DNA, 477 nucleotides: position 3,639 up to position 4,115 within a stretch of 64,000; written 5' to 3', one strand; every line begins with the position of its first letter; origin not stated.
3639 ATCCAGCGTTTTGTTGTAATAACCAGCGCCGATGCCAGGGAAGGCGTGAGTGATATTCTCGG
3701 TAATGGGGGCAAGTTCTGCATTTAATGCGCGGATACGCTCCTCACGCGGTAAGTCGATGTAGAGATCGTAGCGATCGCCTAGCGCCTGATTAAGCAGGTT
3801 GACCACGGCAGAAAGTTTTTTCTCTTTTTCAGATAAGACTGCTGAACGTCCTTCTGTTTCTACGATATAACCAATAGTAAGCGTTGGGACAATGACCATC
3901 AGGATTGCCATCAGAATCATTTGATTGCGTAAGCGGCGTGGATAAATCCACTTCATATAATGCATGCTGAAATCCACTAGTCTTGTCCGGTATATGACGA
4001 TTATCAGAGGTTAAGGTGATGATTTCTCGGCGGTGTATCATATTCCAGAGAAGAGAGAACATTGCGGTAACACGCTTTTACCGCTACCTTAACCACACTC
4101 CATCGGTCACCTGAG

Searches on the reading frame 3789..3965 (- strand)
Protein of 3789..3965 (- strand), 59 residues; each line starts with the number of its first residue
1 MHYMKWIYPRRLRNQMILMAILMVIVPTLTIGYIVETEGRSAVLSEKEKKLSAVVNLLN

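Call 28: list_cluster_members(proteins=[window:3789-3965:-, window:3606-3965:-, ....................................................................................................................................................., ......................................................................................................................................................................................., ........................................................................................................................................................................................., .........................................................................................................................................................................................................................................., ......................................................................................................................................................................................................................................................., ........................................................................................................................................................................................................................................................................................, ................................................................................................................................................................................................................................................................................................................, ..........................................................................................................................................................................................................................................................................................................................])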
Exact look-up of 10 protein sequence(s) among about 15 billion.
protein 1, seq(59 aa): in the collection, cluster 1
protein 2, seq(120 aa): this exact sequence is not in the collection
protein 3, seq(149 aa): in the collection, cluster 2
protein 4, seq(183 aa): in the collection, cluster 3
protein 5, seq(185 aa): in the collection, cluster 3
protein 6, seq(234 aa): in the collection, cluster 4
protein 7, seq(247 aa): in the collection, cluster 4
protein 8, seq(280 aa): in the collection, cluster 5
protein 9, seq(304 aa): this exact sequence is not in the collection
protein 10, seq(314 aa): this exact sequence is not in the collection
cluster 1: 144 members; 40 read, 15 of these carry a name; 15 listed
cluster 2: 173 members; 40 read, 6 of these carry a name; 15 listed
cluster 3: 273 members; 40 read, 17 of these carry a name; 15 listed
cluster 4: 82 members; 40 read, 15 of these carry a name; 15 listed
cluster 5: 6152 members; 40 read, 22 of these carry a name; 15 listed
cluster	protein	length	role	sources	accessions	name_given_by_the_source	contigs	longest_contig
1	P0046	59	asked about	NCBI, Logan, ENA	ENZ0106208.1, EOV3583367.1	hypothetical protein ACF7IH_004676, partial [Escherichia coli]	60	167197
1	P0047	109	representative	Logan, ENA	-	-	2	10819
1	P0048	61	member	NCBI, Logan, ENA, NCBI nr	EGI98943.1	signal transduction histidine-protein kinase atoS domain protein [Shigella boydii 5216-82]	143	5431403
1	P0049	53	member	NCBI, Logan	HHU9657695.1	TPA: hypothetical protein ACUKZI_002405, partial [Escherichia coli]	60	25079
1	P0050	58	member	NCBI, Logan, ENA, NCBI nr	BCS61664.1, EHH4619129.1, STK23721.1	hypothetical protein J4885_004124 [Escherichia coli] | hypothetical protein [Escherichia coli]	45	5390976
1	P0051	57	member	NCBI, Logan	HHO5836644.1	TPA: hypothetical protein ACRVFJ_001062, partial [Escherichia coli]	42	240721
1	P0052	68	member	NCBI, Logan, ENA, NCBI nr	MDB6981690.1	hypothetical protein PM017_08455, partial [Escherichia coli] | hypothetical protein [Escherichia coli]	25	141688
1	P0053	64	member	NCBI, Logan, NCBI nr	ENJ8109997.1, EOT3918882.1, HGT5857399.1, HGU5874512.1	TPA: hypothetical protein ACWSZA_000662, partial [Escherichia coli] | hypothetical protein [Escherichia coli]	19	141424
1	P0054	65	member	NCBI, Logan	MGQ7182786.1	PAS domain-containing protein, partial [Escherichia coli]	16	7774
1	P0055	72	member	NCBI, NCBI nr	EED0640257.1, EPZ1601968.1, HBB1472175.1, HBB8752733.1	hypothetical protein ACXKWV_004800, partial [Escherichia coli] | hypothetical protein [Escherichia coli]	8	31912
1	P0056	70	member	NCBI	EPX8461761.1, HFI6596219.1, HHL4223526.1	TPA: hypothetical protein ACQ7WX_001266, partial [Escherichia coli]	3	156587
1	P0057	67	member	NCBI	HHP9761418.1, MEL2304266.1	hypothetical protein AAER91_35060, partial [Klebsiella pneumoniae]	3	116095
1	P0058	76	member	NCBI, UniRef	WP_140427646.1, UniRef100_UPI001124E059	hypothetical protein, partial [Escherichia coli] | hypothetical protein n=1 Tax=Escherichia coli TaxID=562 RepID=UPI001124E059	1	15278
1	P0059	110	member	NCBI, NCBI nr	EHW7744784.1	two-component system sensor histidine kinase AtoS, partial [Escherichia coli] | two-component system sensor histidine kinase AtoS [Escherichia coli]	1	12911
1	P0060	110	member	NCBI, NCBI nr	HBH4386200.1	TPA: hypothetical protein KTE03_004125, partial [Escherichia coli] | hypothetical protein [Escherichia coli]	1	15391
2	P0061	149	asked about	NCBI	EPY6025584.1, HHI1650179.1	two-component system sensor histidine kinase AtoS, partial [Escherichia coli]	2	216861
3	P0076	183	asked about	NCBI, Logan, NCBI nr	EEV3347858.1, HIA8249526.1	TPA: two-component system sensor histidine kinase AtoS, partial [Escherichia coli] | two-component system sensor histidine kinase AtoS [Escherichia coli]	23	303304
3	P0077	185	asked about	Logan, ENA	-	-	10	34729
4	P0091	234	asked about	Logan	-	-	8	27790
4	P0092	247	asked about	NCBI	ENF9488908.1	two-component system sensor histidine kinase AtoS, partial [Escherichia coli]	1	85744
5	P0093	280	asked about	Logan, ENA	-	-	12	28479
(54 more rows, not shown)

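Call 29: find_encoding_contigs(protein=P0046, flank=600, max_places=10)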
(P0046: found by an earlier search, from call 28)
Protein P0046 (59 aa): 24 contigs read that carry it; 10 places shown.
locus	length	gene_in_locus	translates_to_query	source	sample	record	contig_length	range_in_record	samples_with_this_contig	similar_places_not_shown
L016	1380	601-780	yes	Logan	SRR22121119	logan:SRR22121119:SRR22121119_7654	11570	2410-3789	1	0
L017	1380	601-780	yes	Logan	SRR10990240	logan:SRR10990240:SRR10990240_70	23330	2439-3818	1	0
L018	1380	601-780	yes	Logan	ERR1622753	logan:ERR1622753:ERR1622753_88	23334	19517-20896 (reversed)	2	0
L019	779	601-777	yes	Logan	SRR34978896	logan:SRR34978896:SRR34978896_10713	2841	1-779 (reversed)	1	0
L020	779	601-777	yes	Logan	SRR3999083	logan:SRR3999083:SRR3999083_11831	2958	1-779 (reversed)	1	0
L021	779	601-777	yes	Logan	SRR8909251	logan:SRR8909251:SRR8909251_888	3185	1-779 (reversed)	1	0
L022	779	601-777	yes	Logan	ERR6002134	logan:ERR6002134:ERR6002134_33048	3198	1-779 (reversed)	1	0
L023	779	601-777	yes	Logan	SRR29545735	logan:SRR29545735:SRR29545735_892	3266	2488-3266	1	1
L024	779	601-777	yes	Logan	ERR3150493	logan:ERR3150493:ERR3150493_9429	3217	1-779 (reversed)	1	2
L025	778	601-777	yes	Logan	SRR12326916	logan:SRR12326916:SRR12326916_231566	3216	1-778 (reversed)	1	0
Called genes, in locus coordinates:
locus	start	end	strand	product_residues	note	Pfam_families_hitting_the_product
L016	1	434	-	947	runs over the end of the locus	?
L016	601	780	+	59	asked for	-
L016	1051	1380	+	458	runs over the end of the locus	PF00989:PAS, PF13188:PAS_8 (weak), PF08448:PAS_4, PF13426:PAS_9, PF00512:HisKA, PF02518:HATPase_c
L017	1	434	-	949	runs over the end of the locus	PF00512:HisKA, PF02518:HATPase_c, PF09456:RcsC, PF00072:Response_reg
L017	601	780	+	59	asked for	-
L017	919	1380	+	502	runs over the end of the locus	PF00989:PAS, PF13188:PAS_8 (weak), PF08448:PAS_4, PF13426:PAS_9, PF00512:HisKA, PF02518:HATPase_c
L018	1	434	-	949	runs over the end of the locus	PF00512:HisKA, PF02518:HATPase_c, PF09456:RcsC, PF00072:Response_reg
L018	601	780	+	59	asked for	-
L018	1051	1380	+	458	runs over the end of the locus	PF00989:PAS, PF13188:PAS_8 (weak), PF08448:PAS_4, PF13426:PAS_9, PF00512:HisKA, PF02518:HATPase_c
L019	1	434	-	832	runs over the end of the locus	?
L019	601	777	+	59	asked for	?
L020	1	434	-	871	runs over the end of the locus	?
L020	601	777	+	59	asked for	?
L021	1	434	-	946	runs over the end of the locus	PF00512:HisKA, PF02518:HATPase_c, PF09456:RcsC, PF00072:Response_reg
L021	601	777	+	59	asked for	?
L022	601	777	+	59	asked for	?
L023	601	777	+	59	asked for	?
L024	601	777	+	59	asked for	?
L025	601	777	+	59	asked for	?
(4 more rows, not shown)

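Call 30: find_encoding_contigs(protein=P0076, flank=600, max_places=10)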
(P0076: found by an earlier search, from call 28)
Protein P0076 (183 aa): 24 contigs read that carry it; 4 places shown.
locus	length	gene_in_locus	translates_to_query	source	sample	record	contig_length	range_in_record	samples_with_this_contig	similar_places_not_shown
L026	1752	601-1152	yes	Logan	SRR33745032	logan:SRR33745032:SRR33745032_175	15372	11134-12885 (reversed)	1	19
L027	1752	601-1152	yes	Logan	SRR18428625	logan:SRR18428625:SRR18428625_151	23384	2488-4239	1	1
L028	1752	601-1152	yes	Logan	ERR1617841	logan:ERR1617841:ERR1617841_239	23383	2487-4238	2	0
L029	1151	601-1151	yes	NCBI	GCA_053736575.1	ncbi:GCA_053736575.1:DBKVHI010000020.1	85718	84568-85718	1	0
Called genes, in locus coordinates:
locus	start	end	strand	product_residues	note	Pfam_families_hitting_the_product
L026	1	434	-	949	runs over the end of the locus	PF00512:HisKA, PF02518:HATPase_c, PF09456:RcsC, PF00072:Response_reg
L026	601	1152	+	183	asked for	-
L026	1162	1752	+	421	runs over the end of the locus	PF00989:PAS, PF13188:PAS_8 (weak), PF08448:PAS_4, PF13426:PAS_9, PF00512:HisKA, PF02518:HATPase_c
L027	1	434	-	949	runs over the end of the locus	PF00512:HisKA, PF02518:HATPase_c, PF09456:RcsC, PF00072:Response_reg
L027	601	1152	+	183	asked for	-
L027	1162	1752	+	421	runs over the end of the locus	PF00989:PAS, PF13188:PAS_8 (weak), PF08448:PAS_4, PF13426:PAS_9, PF00512:HisKA, PF02518:HATPase_c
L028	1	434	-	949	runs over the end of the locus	PF00512:HisKA, PF02518:HATPase_c, PF09456:RcsC, PF00072:Response_reg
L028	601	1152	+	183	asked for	-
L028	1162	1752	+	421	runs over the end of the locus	PF00989:PAS, PF13188:PAS_8 (weak), PF08448:PAS_4, PF13426:PAS_9, PF00512:HisKA, PF02518:HATPase_c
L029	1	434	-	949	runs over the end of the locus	PF00512:HisKA, PF02518:HATPase_c, PF09456:RcsC, PF00072:Response_reg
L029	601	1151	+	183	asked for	?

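Call 31: find_encoding_contigs(protein=P0077, flank=600, max_places=10)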
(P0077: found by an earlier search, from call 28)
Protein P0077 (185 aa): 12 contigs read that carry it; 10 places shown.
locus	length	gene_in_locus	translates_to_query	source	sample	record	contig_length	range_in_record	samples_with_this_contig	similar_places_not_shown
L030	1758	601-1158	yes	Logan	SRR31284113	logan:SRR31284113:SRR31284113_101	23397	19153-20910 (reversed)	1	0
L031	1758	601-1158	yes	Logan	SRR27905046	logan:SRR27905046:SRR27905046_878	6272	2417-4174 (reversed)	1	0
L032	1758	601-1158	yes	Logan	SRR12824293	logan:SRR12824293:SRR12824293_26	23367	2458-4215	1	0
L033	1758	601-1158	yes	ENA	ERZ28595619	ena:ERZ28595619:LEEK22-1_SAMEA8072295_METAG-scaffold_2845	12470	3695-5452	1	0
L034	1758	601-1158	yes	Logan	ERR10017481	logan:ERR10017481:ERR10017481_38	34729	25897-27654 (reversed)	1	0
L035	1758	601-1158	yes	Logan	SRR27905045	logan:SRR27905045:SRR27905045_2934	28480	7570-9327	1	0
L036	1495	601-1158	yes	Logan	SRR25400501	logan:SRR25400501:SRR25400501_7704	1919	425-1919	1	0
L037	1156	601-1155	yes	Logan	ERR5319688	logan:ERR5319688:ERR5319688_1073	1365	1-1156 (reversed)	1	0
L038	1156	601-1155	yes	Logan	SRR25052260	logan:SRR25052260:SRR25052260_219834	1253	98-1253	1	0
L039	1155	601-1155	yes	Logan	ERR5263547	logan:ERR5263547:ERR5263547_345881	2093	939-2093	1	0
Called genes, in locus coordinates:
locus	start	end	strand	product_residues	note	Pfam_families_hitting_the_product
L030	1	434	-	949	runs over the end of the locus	PF00512:HisKA, PF02518:HATPase_c, PF09456:RcsC, PF00072:Response_reg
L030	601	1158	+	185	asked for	-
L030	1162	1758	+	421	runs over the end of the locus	PF00989:PAS, PF13188:PAS_8 (weak), PF08448:PAS_4, PF13426:PAS_9, PF00512:HisKA, PF02518:HATPase_c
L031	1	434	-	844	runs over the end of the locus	?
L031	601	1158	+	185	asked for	-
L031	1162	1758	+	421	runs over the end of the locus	PF00989:PAS, PF13188:PAS_8 (weak), PF08448:PAS_4, PF13426:PAS_9, PF00512:HisKA, PF02518:HATPase_c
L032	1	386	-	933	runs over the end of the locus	PF00512:HisKA, PF02518:HATPase_c, PF09456:RcsC, PF00072:Response_reg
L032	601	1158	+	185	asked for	-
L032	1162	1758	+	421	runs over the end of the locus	PF00989:PAS, PF13188:PAS_8 (weak), PF08448:PAS_4, PF13426:PAS_9, PF00512:HisKA, PF02518:HATPase_c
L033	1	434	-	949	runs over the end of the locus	PF00512:HisKA, PF02518:HATPase_c, PF09456:RcsC, PF00072:Response_reg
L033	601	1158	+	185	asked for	-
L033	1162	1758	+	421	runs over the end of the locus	PF00989:PAS, PF13188:PAS_8 (weak), PF08448:PAS_4, PF13426:PAS_9, PF00512:HisKA, PF02518:HATPase_c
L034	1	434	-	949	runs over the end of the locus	PF00512:HisKA, PF02518:HATPase_c, PF09456:RcsC, PF00072:Response_reg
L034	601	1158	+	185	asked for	-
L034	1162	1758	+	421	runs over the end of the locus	PF00989:PAS, PF13188:PAS_8 (weak), PF08448:PAS_4, PF13426:PAS_9, PF00512:HisKA, PF02518:HATPase_c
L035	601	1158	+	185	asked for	-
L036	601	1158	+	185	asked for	-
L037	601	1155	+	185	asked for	?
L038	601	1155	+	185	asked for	?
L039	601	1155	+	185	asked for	?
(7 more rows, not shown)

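Call 32: find_encoding_contigs(protein=P0093, flank=600, max_places=10)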
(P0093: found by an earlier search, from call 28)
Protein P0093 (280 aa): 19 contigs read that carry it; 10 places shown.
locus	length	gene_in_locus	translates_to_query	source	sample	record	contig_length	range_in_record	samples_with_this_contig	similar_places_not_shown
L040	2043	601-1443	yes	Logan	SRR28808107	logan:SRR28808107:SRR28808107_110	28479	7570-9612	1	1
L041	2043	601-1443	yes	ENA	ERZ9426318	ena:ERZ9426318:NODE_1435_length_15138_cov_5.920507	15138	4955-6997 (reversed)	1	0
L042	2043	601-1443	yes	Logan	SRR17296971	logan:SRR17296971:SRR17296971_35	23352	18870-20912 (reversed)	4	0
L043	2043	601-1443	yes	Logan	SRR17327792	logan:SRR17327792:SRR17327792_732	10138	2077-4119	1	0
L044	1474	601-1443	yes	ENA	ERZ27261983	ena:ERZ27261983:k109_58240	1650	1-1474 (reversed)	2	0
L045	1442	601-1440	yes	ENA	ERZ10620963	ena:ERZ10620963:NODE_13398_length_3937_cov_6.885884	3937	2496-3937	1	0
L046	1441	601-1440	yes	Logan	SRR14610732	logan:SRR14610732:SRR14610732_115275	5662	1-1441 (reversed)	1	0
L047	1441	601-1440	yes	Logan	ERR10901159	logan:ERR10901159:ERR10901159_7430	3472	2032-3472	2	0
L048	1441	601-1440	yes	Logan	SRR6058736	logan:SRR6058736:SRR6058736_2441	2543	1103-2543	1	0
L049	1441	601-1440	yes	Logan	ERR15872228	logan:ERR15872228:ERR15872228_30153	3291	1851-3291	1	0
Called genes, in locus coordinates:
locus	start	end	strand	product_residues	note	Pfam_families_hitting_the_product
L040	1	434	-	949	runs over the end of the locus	PF00512:HisKA, PF02518:HATPase_c, PF09456:RcsC, PF00072:Response_reg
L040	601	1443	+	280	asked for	-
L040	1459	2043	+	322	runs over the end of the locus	PF00989:PAS, PF08448:PAS_4 (faint), PF13426:PAS_9, PF00512:HisKA, PF02518:HATPase_c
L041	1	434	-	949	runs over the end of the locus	PF00512:HisKA, PF02518:HATPase_c, PF09456:RcsC, PF00072:Response_reg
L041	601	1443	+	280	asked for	-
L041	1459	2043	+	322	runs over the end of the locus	PF00989:PAS, PF08448:PAS_4 (faint), PF13426:PAS_9, PF00512:HisKA, PF02518:HATPase_c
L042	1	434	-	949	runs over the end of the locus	PF00512:HisKA, PF02518:HATPase_c, PF09456:RcsC, PF00072:Response_reg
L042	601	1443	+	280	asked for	-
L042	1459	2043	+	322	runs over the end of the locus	PF00989:PAS, PF08448:PAS_4 (faint), PF13426:PAS_9, PF00512:HisKA, PF02518:HATPase_c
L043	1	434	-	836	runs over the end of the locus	?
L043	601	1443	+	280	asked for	-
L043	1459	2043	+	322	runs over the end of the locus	PF00989:PAS, PF08448:PAS_4 (faint), PF13426:PAS_9, PF00512:HisKA, PF02518:HATPase_c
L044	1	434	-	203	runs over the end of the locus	?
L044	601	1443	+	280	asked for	-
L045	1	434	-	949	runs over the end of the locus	PF00512:HisKA, PF02518:HATPase_c, PF09456:RcsC, PF00072:Response_reg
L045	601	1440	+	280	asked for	?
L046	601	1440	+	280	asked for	?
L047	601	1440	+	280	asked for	?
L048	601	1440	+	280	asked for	?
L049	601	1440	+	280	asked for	?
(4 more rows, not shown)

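Call 64: find_encoding_contigs(protein=P0061, flank=300, max_places=6)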
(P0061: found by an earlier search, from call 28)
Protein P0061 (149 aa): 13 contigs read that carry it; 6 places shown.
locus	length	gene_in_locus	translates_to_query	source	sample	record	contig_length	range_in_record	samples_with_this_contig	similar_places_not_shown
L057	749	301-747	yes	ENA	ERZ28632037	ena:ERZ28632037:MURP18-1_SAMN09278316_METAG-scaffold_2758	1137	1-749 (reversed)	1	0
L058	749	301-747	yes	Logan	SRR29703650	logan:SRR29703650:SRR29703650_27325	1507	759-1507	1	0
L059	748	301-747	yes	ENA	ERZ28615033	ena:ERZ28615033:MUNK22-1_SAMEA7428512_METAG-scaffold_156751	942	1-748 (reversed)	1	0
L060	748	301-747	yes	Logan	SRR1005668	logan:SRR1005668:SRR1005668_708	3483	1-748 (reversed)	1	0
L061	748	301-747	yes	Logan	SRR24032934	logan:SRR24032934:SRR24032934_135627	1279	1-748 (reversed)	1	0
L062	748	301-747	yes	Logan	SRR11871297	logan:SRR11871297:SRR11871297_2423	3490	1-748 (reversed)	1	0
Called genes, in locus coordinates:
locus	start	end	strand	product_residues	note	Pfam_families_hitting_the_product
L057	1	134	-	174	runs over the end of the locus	?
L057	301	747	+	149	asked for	?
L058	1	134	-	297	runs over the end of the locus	?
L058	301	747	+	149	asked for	?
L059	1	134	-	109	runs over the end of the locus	?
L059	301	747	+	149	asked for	?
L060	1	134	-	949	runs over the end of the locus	PF00512:HisKA, PF02518:HATPase_c, PF09456:RcsC, PF00072:Response_reg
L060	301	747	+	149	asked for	?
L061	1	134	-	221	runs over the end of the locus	?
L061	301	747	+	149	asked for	?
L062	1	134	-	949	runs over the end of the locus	PF00512:HisKA, PF02518:HATPase_c, PF09456:RcsC, PF00072:Response_reg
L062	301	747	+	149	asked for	?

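Call 65: find_encoding_contigs(protein=P0092, flank=300, max_places=6)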
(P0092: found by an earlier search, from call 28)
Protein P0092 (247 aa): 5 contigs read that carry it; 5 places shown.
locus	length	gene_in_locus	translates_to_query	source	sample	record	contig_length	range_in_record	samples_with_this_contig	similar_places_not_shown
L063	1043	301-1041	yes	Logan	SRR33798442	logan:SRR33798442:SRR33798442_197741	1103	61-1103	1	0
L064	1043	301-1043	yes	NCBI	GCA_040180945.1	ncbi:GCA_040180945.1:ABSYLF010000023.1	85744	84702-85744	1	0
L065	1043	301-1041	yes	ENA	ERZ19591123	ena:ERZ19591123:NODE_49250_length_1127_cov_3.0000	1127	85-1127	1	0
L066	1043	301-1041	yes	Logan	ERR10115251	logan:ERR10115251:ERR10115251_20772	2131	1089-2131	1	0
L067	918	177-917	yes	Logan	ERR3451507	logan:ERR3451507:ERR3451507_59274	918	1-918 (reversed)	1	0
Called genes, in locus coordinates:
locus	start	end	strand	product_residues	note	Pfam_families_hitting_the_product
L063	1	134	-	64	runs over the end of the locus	?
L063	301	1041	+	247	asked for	?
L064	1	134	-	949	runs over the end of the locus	PF00512:HisKA, PF02518:HATPase_c, PF09456:RcsC, PF00072:Response_reg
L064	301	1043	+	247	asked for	?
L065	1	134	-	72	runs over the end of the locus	?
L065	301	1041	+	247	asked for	?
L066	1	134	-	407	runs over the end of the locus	?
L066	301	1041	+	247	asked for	?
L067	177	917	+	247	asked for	?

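Call 66: find_encoding_contigs(protein=P0091, flank=300, max_places=8)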
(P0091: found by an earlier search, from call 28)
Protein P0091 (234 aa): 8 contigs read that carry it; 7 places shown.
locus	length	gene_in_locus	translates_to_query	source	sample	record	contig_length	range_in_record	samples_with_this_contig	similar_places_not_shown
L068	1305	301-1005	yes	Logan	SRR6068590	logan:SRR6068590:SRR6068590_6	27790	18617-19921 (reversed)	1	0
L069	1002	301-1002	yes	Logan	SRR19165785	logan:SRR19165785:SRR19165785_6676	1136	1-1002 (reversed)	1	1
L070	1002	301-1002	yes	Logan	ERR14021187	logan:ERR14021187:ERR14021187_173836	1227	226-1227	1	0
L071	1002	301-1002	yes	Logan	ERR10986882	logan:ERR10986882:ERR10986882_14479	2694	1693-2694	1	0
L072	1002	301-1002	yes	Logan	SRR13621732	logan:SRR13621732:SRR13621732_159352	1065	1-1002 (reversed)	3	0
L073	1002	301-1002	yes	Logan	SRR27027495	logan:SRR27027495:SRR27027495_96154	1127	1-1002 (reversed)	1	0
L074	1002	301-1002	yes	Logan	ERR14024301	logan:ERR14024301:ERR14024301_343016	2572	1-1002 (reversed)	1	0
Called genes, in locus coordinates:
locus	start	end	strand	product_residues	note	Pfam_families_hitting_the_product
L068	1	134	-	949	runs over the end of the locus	PF00512:HisKA, PF02518:HATPase_c, PF09456:RcsC, PF00072:Response_reg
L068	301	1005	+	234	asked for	-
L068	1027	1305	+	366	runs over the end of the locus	PF00989:PAS, PF13188:PAS_8 (weak), PF08448:PAS_4, PF13426:PAS_9, PF00512:HisKA, PF02518:HATPase_c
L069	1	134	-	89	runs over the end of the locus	?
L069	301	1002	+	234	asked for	?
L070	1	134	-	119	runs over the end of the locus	?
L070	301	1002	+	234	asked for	?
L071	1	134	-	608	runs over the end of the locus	?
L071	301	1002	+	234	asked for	?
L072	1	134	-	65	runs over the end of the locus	?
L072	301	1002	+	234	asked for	?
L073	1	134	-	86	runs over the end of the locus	?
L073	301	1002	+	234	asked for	?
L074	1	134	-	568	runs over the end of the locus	?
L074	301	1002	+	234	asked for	?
